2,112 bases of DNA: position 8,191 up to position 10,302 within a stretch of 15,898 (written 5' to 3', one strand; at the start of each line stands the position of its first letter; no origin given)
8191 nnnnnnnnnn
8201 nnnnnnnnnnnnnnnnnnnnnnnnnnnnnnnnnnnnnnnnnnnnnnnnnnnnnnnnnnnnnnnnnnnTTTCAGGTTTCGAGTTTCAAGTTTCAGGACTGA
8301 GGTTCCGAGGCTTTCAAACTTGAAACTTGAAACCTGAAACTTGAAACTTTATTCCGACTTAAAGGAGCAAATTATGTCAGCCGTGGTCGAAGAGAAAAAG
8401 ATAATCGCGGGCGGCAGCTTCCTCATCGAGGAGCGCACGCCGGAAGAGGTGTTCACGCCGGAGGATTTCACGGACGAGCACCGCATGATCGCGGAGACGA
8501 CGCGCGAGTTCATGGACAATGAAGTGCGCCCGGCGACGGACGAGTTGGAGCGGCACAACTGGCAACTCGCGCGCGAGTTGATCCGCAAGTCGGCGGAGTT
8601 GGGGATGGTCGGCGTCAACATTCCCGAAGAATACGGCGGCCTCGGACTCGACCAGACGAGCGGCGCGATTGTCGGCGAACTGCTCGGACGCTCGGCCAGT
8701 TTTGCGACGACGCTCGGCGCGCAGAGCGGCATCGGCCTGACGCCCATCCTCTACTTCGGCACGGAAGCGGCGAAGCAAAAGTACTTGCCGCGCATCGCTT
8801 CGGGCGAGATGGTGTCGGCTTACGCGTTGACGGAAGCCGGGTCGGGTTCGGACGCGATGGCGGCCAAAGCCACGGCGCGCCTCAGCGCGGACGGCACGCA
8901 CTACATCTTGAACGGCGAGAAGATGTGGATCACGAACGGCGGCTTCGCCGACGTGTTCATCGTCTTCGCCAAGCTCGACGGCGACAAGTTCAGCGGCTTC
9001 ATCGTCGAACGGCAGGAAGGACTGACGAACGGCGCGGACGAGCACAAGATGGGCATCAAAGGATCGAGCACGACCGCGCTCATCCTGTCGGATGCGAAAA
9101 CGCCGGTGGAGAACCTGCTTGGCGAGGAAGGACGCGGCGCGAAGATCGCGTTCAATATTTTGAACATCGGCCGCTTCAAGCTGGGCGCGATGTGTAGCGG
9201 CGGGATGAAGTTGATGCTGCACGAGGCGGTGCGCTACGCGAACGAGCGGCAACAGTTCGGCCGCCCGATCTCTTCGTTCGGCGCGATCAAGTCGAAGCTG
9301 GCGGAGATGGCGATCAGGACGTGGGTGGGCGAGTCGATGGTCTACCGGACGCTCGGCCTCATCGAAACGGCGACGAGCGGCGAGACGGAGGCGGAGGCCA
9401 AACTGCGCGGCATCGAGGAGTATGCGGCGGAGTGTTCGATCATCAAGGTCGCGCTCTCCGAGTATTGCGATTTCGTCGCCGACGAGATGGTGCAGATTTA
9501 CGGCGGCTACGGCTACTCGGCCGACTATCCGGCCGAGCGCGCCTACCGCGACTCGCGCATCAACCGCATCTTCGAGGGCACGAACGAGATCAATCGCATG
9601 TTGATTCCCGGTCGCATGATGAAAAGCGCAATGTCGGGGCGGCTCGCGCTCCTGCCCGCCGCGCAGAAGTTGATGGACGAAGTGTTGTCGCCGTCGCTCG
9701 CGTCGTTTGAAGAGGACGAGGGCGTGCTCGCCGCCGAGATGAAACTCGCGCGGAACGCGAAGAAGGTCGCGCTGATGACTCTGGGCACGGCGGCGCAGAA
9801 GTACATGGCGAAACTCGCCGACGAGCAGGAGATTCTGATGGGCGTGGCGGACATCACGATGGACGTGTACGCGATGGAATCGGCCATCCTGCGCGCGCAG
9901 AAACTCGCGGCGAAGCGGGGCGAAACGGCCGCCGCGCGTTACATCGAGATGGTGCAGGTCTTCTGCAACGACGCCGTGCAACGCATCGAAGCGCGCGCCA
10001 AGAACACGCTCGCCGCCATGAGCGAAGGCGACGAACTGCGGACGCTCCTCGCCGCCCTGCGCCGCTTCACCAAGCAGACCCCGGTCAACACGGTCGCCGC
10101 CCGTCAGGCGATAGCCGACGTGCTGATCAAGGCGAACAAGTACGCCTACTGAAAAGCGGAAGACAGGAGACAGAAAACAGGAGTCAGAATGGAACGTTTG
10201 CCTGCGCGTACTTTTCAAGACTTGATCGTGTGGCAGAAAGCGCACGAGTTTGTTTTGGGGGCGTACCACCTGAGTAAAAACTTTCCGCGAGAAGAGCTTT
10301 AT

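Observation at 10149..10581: Four-helix-bundle (23S rRNA-IVS/Avd-like) gene nested between inverted heptamer arrays: an IVS-like 'gene in a hairpin loop' cassette inside an mRNA operon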

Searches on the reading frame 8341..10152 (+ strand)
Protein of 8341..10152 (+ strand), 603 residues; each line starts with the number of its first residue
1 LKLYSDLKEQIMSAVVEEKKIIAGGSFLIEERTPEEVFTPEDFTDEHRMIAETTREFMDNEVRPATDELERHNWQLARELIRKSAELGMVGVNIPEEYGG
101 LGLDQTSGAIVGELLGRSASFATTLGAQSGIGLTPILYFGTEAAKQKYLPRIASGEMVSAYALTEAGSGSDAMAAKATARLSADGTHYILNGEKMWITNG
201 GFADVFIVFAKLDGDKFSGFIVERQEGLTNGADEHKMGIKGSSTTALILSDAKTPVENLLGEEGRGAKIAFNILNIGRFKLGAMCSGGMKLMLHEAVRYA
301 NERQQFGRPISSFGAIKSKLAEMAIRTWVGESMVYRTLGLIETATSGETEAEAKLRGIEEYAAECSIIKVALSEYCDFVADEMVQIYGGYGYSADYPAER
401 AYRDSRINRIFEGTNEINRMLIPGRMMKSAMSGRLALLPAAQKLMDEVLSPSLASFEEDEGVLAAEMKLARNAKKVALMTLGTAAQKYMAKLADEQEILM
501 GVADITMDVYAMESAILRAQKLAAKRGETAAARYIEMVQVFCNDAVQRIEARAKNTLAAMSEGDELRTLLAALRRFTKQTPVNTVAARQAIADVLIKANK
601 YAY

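Call 8: search_protein_families(library=pfam, proteins=[window:8341-10152:+])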
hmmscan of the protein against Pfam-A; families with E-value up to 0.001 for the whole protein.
window:8341-10152:+ (603 aa): 7 families
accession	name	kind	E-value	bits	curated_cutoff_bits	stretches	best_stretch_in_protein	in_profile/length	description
PF00441.29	Acyl-CoA_dh_1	-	1.4e-37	129.6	22.4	1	264-425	1-148/150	Acyl-CoA dehydrogenase, C-terminal domain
PF21263.2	Acyl-CoA-dh_C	-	2.8e-37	127.4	27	1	472-575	1-96/96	Acyl-CoA dehydrogenase, C-terminal domain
PF02771.21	Acyl-CoA_dh_N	-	3.7e-34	117.9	22.9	1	44-156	1-113/113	Acyl-CoA dehydrogenase, N-terminal domain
PF02770.24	Acyl-CoA_dh_M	-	3.8e-21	75.5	33.3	1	160-251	1-96/97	Acyl-CoA dehydrogenase, middle domain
PF08028.16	Acyl-CoA_dh_2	-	1.2e-12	48.7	22.7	1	291-415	13-133/134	Acyl-CoA dehydrogenase, C-terminal domain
PF21343.2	ACAD9-ACADV_C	-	1.4e-10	42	27.8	1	486-555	26-94/120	ACAD9/ACADV, C-terminal domain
PF22924.1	ACOX_C_alpha1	-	0.00098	19.4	27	1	284-417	14-159/169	Acyl-CoA oxidase, C-alpha1 domain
